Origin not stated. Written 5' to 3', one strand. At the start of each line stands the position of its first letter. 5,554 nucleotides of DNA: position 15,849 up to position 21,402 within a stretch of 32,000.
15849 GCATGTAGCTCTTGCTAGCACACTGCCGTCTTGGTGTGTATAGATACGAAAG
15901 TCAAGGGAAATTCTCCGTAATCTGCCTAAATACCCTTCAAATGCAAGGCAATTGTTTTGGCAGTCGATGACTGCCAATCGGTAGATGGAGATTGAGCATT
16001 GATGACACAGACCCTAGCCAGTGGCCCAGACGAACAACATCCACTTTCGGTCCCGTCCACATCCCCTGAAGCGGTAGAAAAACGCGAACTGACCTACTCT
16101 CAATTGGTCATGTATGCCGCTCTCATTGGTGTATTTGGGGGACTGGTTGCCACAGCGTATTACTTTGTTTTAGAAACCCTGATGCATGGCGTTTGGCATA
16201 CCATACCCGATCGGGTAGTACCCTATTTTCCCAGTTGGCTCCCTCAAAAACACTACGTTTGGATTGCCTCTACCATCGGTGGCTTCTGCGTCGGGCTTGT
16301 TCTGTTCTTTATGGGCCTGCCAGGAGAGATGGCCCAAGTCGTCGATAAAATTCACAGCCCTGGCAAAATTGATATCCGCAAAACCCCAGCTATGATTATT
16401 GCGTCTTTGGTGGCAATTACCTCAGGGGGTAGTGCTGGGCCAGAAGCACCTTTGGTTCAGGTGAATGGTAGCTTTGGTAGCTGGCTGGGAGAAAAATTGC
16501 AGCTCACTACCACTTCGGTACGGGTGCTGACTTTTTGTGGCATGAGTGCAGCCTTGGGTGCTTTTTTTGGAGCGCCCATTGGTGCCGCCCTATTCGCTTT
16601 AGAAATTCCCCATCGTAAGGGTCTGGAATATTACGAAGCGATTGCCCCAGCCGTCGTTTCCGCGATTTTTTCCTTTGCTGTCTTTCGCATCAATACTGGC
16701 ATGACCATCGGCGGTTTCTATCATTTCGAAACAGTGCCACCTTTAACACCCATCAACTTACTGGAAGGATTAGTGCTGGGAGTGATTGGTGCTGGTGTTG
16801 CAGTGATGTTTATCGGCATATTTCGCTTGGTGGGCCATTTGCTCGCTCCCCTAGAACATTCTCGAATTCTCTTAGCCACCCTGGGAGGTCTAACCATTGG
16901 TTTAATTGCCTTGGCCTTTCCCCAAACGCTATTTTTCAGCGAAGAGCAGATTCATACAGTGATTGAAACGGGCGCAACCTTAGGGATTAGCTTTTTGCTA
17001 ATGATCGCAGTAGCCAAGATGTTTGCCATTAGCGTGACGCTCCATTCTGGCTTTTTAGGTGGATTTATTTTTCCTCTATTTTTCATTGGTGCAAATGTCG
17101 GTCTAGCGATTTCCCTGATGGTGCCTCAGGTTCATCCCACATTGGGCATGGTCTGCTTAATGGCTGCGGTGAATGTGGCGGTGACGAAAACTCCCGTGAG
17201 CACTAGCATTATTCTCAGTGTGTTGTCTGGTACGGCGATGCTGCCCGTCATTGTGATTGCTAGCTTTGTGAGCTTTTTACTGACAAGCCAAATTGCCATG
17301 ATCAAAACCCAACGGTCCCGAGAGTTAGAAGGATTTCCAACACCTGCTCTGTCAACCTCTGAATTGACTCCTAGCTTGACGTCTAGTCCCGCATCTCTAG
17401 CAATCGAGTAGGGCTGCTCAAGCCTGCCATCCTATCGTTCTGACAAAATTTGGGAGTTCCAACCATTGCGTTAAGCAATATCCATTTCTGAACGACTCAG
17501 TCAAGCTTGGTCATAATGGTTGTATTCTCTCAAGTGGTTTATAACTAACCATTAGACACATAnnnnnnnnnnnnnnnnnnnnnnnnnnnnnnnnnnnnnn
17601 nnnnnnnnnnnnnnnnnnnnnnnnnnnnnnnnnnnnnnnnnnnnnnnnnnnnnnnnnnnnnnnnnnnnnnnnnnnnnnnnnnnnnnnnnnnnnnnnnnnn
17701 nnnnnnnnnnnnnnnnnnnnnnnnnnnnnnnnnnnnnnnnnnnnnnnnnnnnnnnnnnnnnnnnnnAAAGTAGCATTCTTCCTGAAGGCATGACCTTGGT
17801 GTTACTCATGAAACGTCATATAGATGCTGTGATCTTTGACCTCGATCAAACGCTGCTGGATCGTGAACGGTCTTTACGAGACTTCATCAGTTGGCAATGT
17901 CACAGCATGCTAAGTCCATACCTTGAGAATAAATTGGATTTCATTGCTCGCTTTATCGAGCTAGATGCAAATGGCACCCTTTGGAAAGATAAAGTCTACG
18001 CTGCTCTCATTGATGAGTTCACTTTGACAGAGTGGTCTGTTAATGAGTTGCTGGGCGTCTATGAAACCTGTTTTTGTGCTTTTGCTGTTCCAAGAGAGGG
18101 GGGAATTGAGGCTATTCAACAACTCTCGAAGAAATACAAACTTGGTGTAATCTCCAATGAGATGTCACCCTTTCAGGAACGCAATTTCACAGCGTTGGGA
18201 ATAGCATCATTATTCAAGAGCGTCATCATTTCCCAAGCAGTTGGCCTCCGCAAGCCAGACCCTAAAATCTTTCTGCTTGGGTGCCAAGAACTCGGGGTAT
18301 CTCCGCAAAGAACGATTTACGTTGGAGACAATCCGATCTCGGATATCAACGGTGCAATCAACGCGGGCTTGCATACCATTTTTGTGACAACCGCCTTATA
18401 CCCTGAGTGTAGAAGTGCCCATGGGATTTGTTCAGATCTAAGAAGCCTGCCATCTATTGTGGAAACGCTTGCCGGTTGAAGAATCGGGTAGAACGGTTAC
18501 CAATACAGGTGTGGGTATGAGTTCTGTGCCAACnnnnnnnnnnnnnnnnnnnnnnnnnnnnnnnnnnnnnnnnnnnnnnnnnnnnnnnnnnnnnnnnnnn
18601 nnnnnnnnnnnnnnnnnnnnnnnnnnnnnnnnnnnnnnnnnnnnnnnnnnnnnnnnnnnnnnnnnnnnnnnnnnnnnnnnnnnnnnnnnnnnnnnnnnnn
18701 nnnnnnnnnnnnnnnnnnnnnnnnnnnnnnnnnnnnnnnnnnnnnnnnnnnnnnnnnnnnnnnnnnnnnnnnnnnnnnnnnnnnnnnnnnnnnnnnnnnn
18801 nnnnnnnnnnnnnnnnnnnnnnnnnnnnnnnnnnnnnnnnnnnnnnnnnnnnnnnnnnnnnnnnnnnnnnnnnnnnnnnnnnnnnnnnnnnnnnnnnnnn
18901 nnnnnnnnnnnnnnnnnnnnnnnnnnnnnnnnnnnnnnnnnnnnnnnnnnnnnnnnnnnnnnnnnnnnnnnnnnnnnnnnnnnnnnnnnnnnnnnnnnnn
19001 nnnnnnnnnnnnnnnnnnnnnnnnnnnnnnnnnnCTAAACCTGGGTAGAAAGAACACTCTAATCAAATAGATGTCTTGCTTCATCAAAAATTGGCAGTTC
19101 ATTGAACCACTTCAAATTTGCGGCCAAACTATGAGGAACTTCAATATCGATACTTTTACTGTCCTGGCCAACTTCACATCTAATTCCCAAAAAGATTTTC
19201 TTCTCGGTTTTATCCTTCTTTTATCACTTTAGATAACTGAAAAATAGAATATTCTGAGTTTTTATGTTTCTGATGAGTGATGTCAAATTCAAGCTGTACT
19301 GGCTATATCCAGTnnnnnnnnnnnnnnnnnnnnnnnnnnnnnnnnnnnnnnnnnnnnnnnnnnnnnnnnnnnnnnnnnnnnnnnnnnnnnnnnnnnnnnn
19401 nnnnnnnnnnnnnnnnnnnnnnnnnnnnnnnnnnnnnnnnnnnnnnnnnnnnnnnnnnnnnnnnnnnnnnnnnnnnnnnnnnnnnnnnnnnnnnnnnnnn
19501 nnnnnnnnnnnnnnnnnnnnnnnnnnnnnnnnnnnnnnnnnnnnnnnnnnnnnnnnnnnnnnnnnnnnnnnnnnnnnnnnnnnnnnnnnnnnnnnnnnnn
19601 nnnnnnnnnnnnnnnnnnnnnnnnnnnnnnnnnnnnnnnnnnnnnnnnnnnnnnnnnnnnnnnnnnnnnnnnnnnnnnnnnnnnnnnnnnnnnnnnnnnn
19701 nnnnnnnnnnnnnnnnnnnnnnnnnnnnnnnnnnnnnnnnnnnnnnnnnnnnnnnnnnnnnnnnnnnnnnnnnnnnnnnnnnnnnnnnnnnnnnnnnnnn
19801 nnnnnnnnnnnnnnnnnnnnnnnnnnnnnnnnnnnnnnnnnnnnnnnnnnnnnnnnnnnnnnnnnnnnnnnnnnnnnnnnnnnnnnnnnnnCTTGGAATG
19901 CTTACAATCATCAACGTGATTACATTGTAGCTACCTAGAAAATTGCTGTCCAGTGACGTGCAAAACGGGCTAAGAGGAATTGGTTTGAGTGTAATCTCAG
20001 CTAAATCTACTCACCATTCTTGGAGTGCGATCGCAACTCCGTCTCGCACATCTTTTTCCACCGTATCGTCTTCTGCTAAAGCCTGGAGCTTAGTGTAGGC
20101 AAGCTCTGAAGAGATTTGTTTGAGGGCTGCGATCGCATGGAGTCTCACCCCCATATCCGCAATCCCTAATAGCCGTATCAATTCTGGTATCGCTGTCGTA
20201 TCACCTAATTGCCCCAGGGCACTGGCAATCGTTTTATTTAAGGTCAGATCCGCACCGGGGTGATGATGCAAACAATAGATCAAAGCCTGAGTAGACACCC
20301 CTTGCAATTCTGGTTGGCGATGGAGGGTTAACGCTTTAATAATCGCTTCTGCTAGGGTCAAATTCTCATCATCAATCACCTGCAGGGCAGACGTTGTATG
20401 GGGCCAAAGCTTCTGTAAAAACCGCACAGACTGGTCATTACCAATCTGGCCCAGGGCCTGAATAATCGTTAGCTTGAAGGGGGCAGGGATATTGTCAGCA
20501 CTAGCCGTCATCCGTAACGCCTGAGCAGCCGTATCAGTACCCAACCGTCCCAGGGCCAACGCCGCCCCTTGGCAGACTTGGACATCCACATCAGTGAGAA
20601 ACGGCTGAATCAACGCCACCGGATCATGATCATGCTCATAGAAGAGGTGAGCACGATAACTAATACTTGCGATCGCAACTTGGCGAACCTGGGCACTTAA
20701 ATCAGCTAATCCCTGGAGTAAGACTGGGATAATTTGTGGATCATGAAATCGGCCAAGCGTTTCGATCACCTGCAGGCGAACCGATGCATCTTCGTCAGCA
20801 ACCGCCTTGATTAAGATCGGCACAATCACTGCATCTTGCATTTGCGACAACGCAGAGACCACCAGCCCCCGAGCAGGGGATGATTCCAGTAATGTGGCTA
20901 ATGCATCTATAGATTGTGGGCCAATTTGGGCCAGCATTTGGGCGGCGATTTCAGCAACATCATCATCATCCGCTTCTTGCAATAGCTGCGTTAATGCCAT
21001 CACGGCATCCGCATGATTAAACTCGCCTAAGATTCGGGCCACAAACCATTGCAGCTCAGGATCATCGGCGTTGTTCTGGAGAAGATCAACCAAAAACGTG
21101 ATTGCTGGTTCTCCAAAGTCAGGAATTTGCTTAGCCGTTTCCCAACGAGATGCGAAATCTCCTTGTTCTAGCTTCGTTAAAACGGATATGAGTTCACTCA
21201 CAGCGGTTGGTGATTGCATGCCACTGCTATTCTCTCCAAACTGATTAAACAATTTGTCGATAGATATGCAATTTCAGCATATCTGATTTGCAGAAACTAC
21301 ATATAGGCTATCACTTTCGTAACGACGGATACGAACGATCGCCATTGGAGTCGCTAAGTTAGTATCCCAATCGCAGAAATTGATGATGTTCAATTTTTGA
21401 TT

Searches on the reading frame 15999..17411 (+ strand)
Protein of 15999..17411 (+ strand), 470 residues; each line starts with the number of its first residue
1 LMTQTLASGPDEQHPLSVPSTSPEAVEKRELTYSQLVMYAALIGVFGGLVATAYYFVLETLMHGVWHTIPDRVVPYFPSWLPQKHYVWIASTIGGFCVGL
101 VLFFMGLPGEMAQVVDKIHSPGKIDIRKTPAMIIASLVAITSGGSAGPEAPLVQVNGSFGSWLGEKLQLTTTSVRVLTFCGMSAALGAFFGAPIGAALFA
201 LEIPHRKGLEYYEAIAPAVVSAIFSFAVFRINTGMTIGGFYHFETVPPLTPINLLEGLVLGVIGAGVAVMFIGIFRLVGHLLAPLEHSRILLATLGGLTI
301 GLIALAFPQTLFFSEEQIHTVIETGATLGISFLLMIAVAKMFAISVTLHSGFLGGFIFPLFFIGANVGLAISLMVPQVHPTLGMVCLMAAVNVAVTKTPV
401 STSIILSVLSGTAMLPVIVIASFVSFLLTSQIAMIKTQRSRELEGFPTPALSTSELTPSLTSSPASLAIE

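Call 15: search_protein_families(library=pfam, proteins=[window:15999-17411:+])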
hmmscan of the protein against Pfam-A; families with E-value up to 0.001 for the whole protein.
window:15999-17411:+ (470 aa): 1 family
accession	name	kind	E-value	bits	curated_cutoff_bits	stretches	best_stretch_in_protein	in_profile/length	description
PF00654.25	Voltage_CLC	-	1.6e-53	182.5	24.8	1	110-428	20-344/346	Voltage gated chloride channel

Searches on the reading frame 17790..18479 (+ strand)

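Call 3: search_protein_families(library=pfam, proteins=[window:17790-18479:+])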
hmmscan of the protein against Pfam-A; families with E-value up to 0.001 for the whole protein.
window:17790-18479:+ (229 aa): 3 families
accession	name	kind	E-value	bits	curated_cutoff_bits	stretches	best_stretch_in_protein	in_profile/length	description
PF13419.12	HAD_2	-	4.4e-28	99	23.8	1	14-199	1-178/178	Haloacid dehalogenase-like hydrolase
PF00702.32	Hydrolase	-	1.2e-22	81.7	26.4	1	11-193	1-191/191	haloacid dehalogenase-like hydrolase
PF13242.12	Hydrolase_like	-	7.2e-12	45.5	22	1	153-206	2-55/75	HAD-hyrolase-like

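Call 4: search_protein_families(library=ncbifam, proteins=[window:17790-18479:+])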
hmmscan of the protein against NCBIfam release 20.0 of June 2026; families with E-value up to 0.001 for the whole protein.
window:17790-18479:+ (229 aa): 43 families (the best 25 are shown)
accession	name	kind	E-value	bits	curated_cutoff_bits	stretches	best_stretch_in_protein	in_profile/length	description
TIGR02253.1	CTE7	subfamily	7.7e-30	104.3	169.75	1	11-201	2-196/221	TIGR02253 family HAD-type hydrolase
TIGR02254.1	YjjG_YfnB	equivalog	4e-26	91.9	159.9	1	12-207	2-204/223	YjjG family noncanonical pyrimidine nucleotidase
NF006976.0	PRK09449.1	equivalog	3.2e-20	72.6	183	1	97-201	92-197/225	pyrimidine 5'-nucleotidase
TIGR02252.1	DREG-2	subfamily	4e-19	69.2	155.2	1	80-197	87-202/203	HAD hydrolase, REG-2-like, family IA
NF009695.0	PRK13222.1-2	equivalog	3.3e-17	62.7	225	1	8-200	3-194/226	phosphoglycolate phosphatase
TIGR01549.1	HAD-SF-IA-v1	subfamily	9.7e-17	61.8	23.3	1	114-193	75-149/149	HAD-IA family hydrolase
NF009804.0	PRK13288.1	equivalog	3.1e-15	56.2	218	1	106-203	88-185/215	pyrophosphatase PpaX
TIGR01449.2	PGP_bact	equivalog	6e-15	55.4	180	1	14-202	1-187/213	phosphoglycolate phosphatase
TIGR02247.1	HAD-1A3-hyp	subfamily_domain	1.3e-14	54.4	125.4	1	106-200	100-196/211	epoxide hydrolase N-terminal domain-like phosphatase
TIGR01509.1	HAD-SF-IA-v3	subfamily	2.4e-14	53.8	29.4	1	104-199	69-154/154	HAD-IA family hydrolase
TIGR01428.1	HAD_type_II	equivalog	5.1e-14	52.8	125.4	1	105-200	96-191/197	haloacid dehalogenase type II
NF009696.0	PRK13222.1-3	equivalog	1.7e-13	50.8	359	1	11-201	3-188/223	N-acetylmuramic acid 6-phosphate phosphatase MupP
TIGR01662.1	HAD-SF-IIIA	subfamily_domain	4.7e-13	49.4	44.6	1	103-201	28-140/141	HAD-IIIA family hydrolase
NF053830.1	RUBPPhHalo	equivalog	5.9e-12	45.7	330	1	108-201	111-205/234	ribulose-1,5-bisphosphate 5-phosphatase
NF052576.1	PymNtasePynAStpc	equivalog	8.1e-12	45.2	350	1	105-200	104-201/229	pyrimidine 5'-nucleotidase PynA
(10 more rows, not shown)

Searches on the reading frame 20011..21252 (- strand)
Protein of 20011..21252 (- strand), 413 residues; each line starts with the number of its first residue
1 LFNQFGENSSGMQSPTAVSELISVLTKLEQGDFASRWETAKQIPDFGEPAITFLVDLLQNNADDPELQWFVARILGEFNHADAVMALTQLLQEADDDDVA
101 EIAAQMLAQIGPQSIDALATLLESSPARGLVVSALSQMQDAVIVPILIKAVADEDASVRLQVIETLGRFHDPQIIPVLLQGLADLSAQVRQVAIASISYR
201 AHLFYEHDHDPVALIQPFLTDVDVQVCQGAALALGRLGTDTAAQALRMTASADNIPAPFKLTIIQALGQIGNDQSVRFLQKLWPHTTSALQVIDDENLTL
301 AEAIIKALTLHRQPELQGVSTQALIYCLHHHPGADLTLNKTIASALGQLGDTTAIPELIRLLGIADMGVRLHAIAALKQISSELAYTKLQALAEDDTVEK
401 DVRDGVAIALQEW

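Call 3: search_protein_families(library=pfam, proteins=[window:20011-21252:-])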
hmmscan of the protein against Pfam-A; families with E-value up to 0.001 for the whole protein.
window:20011-21252:- (413 aa): 6 families
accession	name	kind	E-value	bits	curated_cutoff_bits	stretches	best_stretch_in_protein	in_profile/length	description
PF13646.12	HEAT_2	-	9.8e-45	151.2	27.7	4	335-411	13-88/88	HEAT repeats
PF03130.22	HEAT_PBS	-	9.9e-24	81.6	20.9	0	342-362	5-25/27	PBS lyase HEAT-like repeat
PF02985.28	HEAT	-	1.3e-11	44.1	23.5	0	143-169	1-27/31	HEAT repeat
PF13513.12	HEAT_EZ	-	1.2e-09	38.9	27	0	143-169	29-55/55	HEAT-like repeat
PF00514.29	Arm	-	0.00069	20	20.6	0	354-382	13-41/41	Armadillo/beta-catenin-like repeat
PF11838.14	ERAP1_C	-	0.00072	19.5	38.2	0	34-194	87-239/318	ERAP1-like C-terminal domain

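Call 4: search_protein_families(library=ncbifam, proteins=[window:20011-21252:-])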
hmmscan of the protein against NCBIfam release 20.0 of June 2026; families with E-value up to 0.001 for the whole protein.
window:20011-21252:- (413 aa): 8 families
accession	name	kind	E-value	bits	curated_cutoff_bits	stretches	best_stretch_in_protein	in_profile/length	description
NF045915.1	PhycobilmeDegNblB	equivalog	2.2e-20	73.1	300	2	338-397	145-205/214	phycobilisome degradation protein NblB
NF058502.1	phyc_lyase_CpcE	equivalog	1.1e-17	64.4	330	1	334-397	54-117/260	C-phycocyanin alpha-cysteine-84 phycocyanobilin lyase subunit CpcE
NF045662.1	DVU0298_fam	equivalog_domain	3.5e-06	26.7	75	0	353-397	145-189/213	DVU0298 family protein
NF058505.1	phyc_lyase_CpeY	equivalog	8.3e-06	24.6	600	0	213-282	86-154/419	C-phycoerythrin alpha-cysteine-82 phycoerythrobilin lyase CpeY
NF007244.0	PRK09687.1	equivalog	2.4e-05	23.8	275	0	124-200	142-221/285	putative lyase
NF058515.1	phyc_lyase_CpcF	equivalog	2.7e-05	23.8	220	0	73-170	21-120/200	C-phycocyanin alpha-cysteine-84 phycocyanobilin lyase subunit CpcF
NF010374.0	PRK13800.1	equivalog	0.00041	18.7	1196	0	91-409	587-894/898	fumarate reductase/succinate dehydrogenase flavoprotein subunit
TIGR02270.1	TIGR02270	subfamily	0.00052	19.2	206.8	0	83-281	55-247/410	TIGR02270 family protein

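Call 42: search_protein_families(library=ncbifam, proteins=[window:20011-21252:-], max_evalue=1e-10)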
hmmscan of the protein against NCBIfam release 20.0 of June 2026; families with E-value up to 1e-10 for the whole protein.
window:20011-21252:- (413 aa): 2 families
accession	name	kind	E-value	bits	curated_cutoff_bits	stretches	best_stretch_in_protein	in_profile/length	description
NF045915.1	PhycobilmeDegNblB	equivalog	2.2e-20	73.1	300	0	338-397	145-205/214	phycobilisome degradation protein NblB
NF058502.1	phyc_lyase_CpcE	equivalog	1.1e-17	64.4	330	0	334-397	54-117/260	C-phycocyanin alpha-cysteine-84 phycocyanobilin lyase subunit CpcE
